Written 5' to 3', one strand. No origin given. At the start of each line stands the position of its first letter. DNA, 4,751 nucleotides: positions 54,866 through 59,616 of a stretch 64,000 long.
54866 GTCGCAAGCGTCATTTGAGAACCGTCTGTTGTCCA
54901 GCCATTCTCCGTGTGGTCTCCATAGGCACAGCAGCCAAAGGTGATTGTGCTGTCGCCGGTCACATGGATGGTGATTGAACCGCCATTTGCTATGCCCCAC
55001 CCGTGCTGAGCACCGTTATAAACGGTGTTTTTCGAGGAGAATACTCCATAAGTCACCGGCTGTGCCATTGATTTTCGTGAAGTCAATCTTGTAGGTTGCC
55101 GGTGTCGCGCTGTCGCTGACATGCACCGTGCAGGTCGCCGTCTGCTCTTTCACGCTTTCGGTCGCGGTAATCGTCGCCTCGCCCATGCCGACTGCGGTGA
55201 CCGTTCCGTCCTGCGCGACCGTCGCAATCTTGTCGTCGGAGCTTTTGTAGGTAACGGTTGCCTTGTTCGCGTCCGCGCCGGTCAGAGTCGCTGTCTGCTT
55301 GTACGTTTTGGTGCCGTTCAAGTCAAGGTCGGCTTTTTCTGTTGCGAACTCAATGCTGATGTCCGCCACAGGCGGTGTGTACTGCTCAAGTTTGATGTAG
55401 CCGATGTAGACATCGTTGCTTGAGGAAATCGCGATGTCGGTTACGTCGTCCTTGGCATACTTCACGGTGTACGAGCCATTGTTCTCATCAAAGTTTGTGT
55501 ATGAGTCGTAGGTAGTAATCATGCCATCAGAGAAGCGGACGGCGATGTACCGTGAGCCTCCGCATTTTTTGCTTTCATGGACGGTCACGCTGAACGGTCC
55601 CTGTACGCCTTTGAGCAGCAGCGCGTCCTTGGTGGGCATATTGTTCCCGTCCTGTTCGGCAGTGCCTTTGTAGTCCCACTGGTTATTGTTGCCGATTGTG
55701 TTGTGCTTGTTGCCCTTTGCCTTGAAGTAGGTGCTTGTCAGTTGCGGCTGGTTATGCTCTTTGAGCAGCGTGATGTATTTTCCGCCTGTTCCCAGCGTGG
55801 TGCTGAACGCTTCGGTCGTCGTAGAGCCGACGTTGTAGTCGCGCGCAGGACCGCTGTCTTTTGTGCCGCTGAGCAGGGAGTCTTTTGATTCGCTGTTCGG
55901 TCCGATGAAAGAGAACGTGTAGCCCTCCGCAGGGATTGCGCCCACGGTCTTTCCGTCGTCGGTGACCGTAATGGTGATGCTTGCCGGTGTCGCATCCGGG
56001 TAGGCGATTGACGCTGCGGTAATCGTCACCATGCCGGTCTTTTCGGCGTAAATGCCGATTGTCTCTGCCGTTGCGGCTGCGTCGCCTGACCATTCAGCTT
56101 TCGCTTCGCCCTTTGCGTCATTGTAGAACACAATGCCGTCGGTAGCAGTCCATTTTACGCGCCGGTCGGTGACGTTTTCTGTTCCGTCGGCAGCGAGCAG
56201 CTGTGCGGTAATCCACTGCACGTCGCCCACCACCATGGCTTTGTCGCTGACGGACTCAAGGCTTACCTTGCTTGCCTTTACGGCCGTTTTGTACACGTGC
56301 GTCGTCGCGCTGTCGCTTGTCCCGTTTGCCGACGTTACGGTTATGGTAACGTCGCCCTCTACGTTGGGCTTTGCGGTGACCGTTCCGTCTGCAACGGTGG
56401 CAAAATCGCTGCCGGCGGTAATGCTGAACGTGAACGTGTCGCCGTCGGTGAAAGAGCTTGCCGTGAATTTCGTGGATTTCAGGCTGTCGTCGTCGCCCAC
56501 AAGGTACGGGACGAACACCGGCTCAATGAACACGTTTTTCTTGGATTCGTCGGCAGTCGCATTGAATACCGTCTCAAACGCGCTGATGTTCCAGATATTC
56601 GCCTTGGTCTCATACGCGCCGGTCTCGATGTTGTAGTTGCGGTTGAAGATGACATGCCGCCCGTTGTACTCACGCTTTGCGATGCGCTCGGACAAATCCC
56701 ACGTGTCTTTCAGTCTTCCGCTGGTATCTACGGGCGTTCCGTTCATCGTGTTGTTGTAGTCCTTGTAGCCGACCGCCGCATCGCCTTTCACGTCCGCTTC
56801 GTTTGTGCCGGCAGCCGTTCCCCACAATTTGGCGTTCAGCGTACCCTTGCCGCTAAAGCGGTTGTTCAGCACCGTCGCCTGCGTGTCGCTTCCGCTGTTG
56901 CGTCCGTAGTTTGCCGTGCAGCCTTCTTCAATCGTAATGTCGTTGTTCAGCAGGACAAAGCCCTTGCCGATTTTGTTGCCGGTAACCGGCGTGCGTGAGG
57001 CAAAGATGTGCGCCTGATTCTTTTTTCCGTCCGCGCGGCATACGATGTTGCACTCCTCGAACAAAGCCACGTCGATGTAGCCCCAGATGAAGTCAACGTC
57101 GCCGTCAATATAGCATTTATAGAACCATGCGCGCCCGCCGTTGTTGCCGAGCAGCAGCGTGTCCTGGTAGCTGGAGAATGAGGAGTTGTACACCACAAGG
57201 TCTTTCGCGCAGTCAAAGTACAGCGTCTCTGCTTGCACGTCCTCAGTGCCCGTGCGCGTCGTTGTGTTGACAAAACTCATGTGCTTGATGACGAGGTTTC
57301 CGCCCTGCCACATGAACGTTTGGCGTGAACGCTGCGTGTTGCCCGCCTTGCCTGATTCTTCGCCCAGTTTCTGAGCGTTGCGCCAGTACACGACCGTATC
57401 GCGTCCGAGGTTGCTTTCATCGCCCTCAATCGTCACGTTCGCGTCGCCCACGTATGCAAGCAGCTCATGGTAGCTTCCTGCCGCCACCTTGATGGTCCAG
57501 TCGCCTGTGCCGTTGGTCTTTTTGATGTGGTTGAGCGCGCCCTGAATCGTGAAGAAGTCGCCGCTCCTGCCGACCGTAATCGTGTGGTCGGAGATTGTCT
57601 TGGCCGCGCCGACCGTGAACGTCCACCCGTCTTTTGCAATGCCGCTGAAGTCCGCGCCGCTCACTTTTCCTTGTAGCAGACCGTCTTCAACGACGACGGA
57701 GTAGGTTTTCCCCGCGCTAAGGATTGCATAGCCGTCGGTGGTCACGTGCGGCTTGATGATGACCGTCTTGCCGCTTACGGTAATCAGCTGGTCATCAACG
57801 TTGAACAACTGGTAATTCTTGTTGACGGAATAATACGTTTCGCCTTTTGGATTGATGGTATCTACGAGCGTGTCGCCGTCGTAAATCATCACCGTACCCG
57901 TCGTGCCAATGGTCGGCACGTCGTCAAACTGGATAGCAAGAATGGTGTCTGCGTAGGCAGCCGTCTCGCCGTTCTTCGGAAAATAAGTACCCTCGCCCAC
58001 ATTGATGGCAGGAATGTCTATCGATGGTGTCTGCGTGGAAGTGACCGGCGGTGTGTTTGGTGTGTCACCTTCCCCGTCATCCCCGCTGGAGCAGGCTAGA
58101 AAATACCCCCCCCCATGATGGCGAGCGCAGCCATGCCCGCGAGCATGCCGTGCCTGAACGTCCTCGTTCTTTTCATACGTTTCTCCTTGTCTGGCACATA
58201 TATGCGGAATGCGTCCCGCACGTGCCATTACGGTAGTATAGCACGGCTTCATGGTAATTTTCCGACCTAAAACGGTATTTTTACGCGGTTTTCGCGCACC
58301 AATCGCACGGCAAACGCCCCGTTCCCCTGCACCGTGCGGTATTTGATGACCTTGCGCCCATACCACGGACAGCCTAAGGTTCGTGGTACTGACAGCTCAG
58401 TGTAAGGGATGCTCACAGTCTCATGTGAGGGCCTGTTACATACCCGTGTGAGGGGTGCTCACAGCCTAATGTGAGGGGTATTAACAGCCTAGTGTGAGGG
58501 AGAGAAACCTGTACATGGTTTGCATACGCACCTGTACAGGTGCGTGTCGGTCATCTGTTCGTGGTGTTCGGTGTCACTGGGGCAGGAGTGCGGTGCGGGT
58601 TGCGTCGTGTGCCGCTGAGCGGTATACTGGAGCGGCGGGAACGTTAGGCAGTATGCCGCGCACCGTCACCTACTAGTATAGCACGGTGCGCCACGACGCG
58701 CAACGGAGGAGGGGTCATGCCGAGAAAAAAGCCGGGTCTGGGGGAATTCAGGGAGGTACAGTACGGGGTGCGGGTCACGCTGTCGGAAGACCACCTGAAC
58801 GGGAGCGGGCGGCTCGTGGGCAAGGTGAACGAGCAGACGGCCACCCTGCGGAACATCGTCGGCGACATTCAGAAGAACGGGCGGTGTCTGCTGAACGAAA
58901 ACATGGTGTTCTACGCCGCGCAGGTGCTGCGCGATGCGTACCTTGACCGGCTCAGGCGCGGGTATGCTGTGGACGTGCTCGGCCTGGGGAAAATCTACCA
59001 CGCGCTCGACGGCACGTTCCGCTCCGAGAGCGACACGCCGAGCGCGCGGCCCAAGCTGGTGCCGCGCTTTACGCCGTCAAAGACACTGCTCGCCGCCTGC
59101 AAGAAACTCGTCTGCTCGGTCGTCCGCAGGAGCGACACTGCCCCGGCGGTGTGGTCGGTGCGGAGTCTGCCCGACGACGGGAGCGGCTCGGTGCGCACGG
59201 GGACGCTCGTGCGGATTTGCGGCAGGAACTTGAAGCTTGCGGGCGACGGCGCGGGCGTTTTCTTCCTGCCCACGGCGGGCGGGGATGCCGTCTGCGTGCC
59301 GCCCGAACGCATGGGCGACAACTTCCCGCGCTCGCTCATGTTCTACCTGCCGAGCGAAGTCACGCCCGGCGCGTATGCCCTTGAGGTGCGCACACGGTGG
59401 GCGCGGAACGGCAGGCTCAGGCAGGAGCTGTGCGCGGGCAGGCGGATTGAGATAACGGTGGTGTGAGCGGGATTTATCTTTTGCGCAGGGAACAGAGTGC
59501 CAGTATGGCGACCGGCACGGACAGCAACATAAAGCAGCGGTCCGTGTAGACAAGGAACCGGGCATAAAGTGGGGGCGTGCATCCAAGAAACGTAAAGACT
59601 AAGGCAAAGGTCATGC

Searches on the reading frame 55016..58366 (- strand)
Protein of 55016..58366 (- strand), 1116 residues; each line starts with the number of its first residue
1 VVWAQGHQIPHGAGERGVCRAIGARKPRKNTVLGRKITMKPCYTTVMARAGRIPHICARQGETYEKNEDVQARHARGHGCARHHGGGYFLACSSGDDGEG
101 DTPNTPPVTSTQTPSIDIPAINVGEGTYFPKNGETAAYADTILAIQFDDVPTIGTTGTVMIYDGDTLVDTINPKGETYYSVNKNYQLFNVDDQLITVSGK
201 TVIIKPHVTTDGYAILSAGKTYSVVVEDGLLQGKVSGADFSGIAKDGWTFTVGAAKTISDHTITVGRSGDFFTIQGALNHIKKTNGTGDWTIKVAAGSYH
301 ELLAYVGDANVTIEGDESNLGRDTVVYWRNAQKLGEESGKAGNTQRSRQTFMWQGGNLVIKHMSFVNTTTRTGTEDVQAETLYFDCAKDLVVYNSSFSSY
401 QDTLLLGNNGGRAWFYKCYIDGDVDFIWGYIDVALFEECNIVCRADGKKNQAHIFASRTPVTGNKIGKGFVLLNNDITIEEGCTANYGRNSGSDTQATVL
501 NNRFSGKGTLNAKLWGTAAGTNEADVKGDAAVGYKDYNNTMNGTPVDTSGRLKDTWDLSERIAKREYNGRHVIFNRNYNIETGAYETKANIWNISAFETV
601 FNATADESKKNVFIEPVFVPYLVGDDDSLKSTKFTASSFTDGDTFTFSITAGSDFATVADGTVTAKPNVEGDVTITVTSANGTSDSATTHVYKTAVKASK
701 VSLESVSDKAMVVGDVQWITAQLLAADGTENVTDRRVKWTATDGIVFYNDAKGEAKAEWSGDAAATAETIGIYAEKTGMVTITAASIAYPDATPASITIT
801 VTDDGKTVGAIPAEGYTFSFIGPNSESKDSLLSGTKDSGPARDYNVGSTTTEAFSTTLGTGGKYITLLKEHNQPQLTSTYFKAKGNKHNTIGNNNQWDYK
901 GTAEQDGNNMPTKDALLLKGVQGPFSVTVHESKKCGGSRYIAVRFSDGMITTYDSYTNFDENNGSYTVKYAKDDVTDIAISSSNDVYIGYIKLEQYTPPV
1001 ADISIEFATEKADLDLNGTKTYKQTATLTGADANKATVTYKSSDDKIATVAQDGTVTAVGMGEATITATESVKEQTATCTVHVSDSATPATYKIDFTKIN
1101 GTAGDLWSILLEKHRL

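Call 97: search_protein_families(library=pfam, proteins=[window:55016-58366:-], max_evalue=0.0001)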
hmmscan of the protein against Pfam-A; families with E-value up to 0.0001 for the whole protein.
window:55016-58366:- (1116 aa): 1 family
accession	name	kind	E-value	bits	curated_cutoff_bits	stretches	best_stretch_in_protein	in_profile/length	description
PF02368.24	Big_2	-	4.7e-13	49.3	22.8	1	1014-1081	12-79/79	Bacterial Ig-like domain (group 2)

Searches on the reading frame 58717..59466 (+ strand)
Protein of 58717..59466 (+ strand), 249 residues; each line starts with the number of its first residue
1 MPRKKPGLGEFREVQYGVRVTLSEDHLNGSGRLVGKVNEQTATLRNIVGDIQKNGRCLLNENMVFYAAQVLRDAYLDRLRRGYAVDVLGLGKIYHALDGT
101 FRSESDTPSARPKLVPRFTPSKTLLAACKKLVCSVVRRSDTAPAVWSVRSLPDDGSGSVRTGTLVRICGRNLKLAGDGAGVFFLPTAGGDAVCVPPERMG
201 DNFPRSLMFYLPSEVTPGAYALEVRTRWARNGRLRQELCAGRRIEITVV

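Call 97: search_protein_families(library=pfam, proteins=[window:58717-59466:+], max_evalue=0.0001)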
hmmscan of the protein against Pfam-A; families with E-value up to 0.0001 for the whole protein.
window:58717-59466:+ (249 aa): 2 families
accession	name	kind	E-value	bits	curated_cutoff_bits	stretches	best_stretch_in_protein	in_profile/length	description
PF14734.12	DUF4469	-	2e-13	50.6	22.6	1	157-238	14-97/101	Domain of unknown function (DUF4469) with IG-like fold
PF14848.11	HU-DNA_bdg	-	2.6e-05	24.7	30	1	37-135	24-121/124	DNA-binding domain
